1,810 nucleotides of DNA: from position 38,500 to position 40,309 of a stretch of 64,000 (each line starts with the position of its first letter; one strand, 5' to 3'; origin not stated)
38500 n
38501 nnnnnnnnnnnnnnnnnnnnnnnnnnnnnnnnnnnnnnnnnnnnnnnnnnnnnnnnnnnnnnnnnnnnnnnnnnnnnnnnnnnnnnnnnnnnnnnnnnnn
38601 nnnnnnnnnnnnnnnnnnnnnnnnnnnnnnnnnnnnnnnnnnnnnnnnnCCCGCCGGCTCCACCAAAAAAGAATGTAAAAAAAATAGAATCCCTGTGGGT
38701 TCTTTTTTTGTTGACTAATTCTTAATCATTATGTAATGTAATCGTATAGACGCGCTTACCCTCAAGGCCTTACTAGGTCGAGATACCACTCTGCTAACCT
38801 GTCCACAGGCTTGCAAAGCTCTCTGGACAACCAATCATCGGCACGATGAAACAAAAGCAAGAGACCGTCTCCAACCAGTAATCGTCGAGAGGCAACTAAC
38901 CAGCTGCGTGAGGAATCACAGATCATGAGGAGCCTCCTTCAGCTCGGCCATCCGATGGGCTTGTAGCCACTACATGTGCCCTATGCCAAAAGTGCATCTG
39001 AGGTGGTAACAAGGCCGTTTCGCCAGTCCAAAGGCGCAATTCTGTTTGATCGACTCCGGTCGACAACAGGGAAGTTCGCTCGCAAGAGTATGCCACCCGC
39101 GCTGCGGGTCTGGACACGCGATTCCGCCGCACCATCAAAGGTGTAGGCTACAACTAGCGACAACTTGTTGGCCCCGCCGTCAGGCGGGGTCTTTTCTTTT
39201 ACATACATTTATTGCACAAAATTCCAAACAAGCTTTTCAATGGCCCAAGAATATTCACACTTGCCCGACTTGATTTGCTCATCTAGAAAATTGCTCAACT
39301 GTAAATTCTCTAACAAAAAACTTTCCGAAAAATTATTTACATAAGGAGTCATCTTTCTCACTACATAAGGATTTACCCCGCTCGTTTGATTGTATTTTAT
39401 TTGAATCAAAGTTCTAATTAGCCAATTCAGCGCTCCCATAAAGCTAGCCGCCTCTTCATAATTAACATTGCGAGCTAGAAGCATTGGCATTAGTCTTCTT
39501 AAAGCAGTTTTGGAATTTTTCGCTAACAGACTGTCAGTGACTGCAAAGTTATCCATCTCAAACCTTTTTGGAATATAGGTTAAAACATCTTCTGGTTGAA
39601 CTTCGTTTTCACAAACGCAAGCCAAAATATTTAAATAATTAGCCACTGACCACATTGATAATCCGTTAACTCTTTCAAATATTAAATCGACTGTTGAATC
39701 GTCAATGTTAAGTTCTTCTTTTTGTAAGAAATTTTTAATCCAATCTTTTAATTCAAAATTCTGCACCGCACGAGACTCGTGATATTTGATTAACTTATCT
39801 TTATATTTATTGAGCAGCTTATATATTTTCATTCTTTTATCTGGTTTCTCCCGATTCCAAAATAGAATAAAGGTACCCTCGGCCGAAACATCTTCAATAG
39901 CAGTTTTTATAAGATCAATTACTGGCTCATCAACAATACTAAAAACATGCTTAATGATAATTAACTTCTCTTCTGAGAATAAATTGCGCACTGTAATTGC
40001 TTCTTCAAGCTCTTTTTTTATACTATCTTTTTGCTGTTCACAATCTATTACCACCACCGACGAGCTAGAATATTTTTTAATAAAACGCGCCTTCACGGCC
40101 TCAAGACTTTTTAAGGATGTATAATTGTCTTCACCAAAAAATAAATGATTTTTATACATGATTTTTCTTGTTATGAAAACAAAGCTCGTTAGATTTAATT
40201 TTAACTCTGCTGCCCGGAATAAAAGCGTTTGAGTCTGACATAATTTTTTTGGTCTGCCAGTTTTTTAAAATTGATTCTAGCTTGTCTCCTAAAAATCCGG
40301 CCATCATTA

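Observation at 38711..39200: Second GC-rich ORF-less unit (~455 nt) immediately downstream of tmRNA, with the same promoter architecture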

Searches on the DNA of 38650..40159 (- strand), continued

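Call 90: search_with_rna_model(model_id=R2, sources=[window, L086, L092, L093], max_evalue=10, filters=off, show_alignments=3)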
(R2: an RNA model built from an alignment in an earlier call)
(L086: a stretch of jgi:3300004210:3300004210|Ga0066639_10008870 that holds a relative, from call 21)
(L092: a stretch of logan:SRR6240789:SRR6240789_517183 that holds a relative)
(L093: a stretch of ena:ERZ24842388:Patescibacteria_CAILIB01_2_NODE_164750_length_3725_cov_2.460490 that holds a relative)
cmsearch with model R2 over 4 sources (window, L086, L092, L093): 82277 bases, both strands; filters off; matches with E-value up to 10: 9.
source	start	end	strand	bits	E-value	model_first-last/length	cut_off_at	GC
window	38895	39025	+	166.9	2.9e-35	1-131/131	no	0.54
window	38950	39068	-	21.2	0.007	1-131/131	no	0.52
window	12708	12781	+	16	0.1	1-131/131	no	0.76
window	49289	49363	+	8.7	4.2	1-131/131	no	0.36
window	57257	57322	+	8.5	4.6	1-131/131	no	0.32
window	21144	21172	+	7.6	7.2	79-107/131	no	0.55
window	15437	15527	-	7.6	7.3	1-131/131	no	0.51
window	59103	59225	-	7.2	8.8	1-131/131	no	0.41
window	20814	20918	+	7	9.8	1-131/131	no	0.34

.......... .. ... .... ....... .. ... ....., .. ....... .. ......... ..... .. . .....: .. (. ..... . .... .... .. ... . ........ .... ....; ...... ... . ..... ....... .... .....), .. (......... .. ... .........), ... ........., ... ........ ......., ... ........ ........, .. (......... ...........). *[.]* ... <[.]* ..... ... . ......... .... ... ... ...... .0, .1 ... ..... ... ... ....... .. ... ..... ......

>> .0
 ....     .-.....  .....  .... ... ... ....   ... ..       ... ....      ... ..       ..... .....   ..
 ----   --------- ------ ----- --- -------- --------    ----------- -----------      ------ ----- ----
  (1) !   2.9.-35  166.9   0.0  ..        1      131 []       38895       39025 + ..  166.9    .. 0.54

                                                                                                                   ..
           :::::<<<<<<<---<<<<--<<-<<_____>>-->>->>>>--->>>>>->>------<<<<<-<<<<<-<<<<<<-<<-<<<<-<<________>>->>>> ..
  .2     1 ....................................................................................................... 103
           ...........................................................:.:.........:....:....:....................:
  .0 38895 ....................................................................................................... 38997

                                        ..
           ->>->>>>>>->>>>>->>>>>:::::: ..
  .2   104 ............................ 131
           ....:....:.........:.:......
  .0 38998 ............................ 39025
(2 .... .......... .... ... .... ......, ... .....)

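Call 91: search_with_rna_model(model_id=R3, sources=[window, L086, L092, L093], max_evalue=10, filters=off, show_alignments=3)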
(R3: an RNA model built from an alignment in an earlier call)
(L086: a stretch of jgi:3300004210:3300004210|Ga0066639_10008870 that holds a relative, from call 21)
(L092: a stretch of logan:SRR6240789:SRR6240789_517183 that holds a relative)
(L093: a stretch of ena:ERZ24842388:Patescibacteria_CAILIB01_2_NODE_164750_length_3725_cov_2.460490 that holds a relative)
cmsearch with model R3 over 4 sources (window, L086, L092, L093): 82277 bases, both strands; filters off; matches with E-value up to 10: 23.
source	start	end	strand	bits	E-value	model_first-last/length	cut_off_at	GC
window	39020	39160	+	180.7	1.3e-41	1-141/141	no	0.58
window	12540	12627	+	13.7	0.14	1-141/141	no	0.66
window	33676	33736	-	13.5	0.16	1-141/141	no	0.44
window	59317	59373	-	9.7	1.3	1-141/141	no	0.46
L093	1535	1585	+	9.4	1.6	1-141/141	no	0.37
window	11892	11955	+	8.6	2.4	1-141/141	no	0.41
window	38967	39121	-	8.2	3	1-141/141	no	0.57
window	133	197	+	8.2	3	1-141/141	no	0.43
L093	349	421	+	8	3.4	1-141/141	no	0.6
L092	1502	1621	-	7.6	4.2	1-141/141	no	0.4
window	45834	45892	-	7.3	5.1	1-141/141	no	0.41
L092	2371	2418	-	7.1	5.5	1-141/141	no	0.35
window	33806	33862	-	7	5.7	1-141/141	no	0.32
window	57668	57683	-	6.9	6.1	110-125/141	no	0.38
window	10422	10512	+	6.9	6.2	1-141/141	no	0.26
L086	6155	6178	-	6.2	9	26-49/141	no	0.79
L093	2337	2390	+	6.2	9.4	1-141/141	no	0.31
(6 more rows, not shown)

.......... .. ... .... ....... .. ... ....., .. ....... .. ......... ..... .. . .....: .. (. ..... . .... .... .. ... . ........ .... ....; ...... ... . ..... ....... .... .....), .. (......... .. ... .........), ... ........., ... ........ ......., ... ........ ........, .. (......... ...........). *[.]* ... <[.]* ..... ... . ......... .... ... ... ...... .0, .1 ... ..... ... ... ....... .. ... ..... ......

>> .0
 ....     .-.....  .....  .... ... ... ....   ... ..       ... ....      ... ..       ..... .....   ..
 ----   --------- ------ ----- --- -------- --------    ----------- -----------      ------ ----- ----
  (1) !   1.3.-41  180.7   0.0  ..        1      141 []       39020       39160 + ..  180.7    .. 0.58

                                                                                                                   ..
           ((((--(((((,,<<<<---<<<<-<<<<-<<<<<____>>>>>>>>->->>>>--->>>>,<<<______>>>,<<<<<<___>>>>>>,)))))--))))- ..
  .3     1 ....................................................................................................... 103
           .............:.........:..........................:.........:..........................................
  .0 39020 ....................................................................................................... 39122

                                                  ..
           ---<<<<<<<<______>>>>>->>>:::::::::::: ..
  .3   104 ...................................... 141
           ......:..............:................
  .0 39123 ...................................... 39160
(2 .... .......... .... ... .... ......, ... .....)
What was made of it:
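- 38896..39165 (+): Fast-evolving G+C-rich 3' body of about 270 nt, with predicted hairpins and a multi-branched domain. Single-sequence covariance models of 38895-39025 and 39020-39160 find nothing in L086 (calls 90, 91).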

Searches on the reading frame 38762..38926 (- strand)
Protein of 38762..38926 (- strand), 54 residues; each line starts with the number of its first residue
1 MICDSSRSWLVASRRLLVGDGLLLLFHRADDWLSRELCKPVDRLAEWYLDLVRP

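Call 61: search_protein_families(library=pfam, proteins=[window:38762-38926:-], max_evalue=1)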
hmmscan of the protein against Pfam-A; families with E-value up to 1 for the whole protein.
window:38762-38926:- (54 aa): 0 families

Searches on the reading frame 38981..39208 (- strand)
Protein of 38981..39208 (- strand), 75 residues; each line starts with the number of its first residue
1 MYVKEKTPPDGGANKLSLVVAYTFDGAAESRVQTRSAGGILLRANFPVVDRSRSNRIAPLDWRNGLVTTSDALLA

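Call 61: search_protein_families(library=pfam, proteins=[window:38981-39208:-], max_evalue=1)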
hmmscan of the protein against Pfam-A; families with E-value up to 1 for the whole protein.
window:38981-39208:- (75 aa): 0 families

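Call 66: search_protein_representatives(protein=window:38981-39208:-)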
Query: 75 residues. Proteins with E-value up to 0.001 (for the whole library): 4; up to 1e-10: 1; up to 1e-30: 1. The best 4 are listed.
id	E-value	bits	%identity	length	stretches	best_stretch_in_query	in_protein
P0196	9.1e-42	155.5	100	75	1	1-75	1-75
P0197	8.2e-07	44.9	29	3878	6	11-48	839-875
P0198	6.1e-05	39.0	29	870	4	21-67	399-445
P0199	1.6e-04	37.7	36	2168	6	15-71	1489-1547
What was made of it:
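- The longest antisense ORF has no relatives among 1.84 billion representative proteins; it found only its own sequence and three weak multi-stretch matches (E 8e-7 to 2e-4) to very long proteins (call 66).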

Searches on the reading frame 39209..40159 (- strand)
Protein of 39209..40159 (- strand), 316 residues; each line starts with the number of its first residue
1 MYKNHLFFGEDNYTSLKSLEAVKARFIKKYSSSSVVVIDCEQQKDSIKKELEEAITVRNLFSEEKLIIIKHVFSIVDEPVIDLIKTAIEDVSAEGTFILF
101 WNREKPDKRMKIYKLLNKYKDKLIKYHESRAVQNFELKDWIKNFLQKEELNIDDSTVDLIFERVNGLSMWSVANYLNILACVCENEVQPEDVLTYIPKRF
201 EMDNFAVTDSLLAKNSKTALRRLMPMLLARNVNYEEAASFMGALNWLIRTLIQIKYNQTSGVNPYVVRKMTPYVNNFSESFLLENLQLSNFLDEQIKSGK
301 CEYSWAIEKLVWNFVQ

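Call 16: find_encoding_contigs(protein=window:39209-40159:-, flank=10000, max_places=10)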
Protein window:39209-40159:- (316 aa): 5 contigs read that carry it; 5 places shown.
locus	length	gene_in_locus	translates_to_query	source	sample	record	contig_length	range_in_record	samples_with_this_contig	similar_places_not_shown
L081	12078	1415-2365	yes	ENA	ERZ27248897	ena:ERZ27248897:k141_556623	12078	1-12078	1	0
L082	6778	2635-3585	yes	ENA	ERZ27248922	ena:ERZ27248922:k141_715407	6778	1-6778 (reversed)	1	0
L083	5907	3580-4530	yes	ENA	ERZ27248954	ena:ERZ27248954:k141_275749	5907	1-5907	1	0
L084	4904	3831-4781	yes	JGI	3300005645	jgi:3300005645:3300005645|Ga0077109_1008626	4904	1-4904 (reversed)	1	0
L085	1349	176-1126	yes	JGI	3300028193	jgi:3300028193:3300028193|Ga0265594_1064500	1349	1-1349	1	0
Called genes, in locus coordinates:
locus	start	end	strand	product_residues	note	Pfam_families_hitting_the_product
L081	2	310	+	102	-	PF01594:AI-2E_transport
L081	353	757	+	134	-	PF01668:SmpB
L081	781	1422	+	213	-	PF18765:Polbeta (faint)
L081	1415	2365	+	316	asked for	PF06144:DNA_pol3_delta, PF21694:DNA_pol3_delta_C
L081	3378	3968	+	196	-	PF01381:HTH_3, PF12844:HTH_19, PF13560:HTH_31 (weak), PF00011:HSP20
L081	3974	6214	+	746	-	PF13191:AAA_16 (weak), PF23569:NBD_SMAX1, PF00004:AAA, PF17871:AAA_lid_9, PF07724:AAA_2, PF00004:AAA, PF07728:AAA_5, PF10431:ClpB_D2-small, +5 more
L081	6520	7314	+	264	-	PF00763:THF_DHG_CYH, PF02882:THF_DHG_CYH_C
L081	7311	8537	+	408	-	PF00464:SHMT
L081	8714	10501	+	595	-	PF07973:tRNA_SAD, PF00587:tRNA-synt_2b, PF03129:HGTP_anticodon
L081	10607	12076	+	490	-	?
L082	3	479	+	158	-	?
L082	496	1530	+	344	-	PF01594:AI-2E_transport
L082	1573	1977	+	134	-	PF01668:SmpB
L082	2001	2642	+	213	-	PF18765:Polbeta (faint)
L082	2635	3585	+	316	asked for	PF06144:DNA_pol3_delta, PF21694:DNA_pol3_delta_C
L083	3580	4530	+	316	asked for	PF06144:DNA_pol3_delta, PF21694:DNA_pol3_delta_C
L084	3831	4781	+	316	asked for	PF06144:DNA_pol3_delta, PF21694:DNA_pol3_delta_C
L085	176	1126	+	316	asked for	PF06144:DNA_pol3_delta, PF21694:DNA_pol3_delta_C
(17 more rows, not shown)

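Call 17: find_related_loci(query=window:39209-40159:-, collection=metagenome_contigs, flank=4000)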
Query window:39209-40159:- (316 aa) in metagenome_contigs; peptide patterns used: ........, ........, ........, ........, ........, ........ (x = any residue, [..] = any of these).
73 stretches matched a pattern, but none encodes a relative of the query by tblastn (E <= 1e-3).
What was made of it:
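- Tried and rejected: A HolA-based metagenome scan found nothing (call 17).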

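Call 20: find_homologous_proteins(query=window:39209-40159:-, max_evalue=1e-10)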
Query window:39209-40159:- (316 aa): 7 proteins with E <= 1e-10 among 1981 candidates.
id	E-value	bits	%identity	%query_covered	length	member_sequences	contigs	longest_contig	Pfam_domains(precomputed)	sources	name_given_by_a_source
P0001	9.1e-204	693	100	100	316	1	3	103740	PF06144.20,PF21694.3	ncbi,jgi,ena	-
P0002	6.5e-108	379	54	100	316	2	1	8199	PF06144.20,PF21694.3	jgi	-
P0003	5.3e-13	67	27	87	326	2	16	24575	PF06144.20,PF21694.3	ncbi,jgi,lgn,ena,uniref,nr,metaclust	ncbi:MAG: DNA polymerase III subunit delta [Candidatus Kerfeldbacteria bacterium CG08_land_8_20_14_0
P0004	9.9e-12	63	27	97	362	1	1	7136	PF06144.20,PF21694.3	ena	-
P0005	1.8e-11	62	27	97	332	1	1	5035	PF06144.20,PF21694.3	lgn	-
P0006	7.6e-11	60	27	97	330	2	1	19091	PF06144.20,PF21694.3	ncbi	ncbi:MAG: DNA polymerase III subunit delta [Candidatus Gracilibacteria bacterium]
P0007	8.5e-11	60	26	98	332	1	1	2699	PF06144.20,PF21694.3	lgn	-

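Call 21: find_encoding_contigs(protein=P0002, flank=10000, max_places=6)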
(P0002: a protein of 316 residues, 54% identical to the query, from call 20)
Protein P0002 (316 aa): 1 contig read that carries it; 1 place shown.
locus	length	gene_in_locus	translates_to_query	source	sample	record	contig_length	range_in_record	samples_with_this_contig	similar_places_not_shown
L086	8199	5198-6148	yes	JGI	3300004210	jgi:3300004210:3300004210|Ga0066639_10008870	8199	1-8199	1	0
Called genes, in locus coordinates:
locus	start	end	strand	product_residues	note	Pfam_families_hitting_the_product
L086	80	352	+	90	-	PF00216:Bac_DNA_binding, PF18291:HU-HIG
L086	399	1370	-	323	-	PF01933:CofD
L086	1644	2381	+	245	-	PF05949:DUF881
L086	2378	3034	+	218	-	PF05949:DUF881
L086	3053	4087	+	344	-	PF01594:AI-2E_transport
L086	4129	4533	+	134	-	PF01668:SmpB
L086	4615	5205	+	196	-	-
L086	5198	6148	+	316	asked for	PF06144:DNA_pol3_delta, PF21694:DNA_pol3_delta_C (faint)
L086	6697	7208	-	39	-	-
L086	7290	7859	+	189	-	PF01381:HTH_3, PF12844:HTH_19, PF13560:HTH_31, PF00011:HSP20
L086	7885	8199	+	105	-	?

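Call 96: find_encoding_contigs(protein=P0003, flank=6000, max_places=3)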
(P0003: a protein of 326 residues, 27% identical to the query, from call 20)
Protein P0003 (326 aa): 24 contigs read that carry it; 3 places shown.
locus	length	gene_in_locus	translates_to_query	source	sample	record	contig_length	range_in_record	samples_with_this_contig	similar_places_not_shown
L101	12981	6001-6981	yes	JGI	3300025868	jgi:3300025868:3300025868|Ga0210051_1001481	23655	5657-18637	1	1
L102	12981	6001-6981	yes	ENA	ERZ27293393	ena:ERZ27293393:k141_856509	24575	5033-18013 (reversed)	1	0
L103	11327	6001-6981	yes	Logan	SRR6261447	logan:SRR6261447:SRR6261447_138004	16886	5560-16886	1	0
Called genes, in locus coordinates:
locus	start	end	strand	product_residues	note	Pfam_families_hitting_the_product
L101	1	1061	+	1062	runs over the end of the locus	PF00932:LTD, PF00932:LTD, PF00801:PKD, PF18911:PKD_4, PF00932:LTD, PF00801:PKD, PF18911:PKD_4, PF00932:LTD, +4 more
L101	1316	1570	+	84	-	PF01541:GIY-YIG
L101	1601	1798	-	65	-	-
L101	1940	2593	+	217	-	PF13529:Peptidase_C39_2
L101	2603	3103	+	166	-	PF09900:DUF2127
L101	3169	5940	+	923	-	PF02739:5_3_exonuc_N, PF01367:5_3_exonuc, PF01612:DNA_pol_A_exo1, PF22619:DNA_polI_exo1, PF00476:DNA_pol_A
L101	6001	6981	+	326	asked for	PF06144:DNA_pol3_delta (weak), PF21694:DNA_pol3_delta_C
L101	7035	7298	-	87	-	PF01649:Ribosomal_S20p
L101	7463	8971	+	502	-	PF13522:GATase_6, PF13537:GATase_7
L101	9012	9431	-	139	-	PF01467:CTP_transf_like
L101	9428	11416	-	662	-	PF00270:DEAD (faint), PF04851:ResIII, PF17757:UvrB_inter, PF27431:UvrB_3rd, PF00271:Helicase_C, PF12344:UvrB, PF02151:UVR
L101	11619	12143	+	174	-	-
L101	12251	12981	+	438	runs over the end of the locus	PF03951:Gln-synt_N, PF00120:Gln-synt_C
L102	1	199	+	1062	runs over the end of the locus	PF00932:LTD, PF00932:LTD, PF00801:PKD, PF18911:PKD_4, PF00932:LTD, PF00801:PKD, PF18911:PKD_4, PF00932:LTD, +4 more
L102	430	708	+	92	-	PF01541:GIY-YIG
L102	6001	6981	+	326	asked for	PF06144:DNA_pol3_delta (weak), PF21694:DNA_pol3_delta_C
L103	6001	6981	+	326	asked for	PF06144:DNA_pol3_delta (weak), PF21694:DNA_pol3_delta_C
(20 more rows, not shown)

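Call 97: find_encoding_contigs(protein=P0006, flank=6000, max_places=2)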
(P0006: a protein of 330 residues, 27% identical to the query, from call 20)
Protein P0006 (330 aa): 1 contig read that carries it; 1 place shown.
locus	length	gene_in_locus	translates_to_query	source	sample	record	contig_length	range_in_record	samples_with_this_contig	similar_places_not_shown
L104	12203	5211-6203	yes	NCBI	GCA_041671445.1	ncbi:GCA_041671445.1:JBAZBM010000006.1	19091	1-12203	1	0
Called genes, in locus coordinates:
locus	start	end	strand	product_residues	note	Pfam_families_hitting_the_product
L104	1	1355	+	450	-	?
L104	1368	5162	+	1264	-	-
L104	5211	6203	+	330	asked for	PF06144:DNA_pol3_delta, PF21694:DNA_pol3_delta_C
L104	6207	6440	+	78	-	PF01978:TrmB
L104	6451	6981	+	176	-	-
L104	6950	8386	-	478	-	PF01425:Amidase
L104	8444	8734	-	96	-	PF02686:GatC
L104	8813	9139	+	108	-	-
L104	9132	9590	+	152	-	PF01467:CTP_transf_like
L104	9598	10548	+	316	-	PF18075:FtsX_ECD, PF02687:FtsX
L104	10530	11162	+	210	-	PF11967:RecO_N, PF02565:RecO_C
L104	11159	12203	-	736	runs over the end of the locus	PF13328:HD_4, PF04607:RelA_SpoT, PF02824:TGS, PF28438:RelA_RIS, PF13291:ACT_4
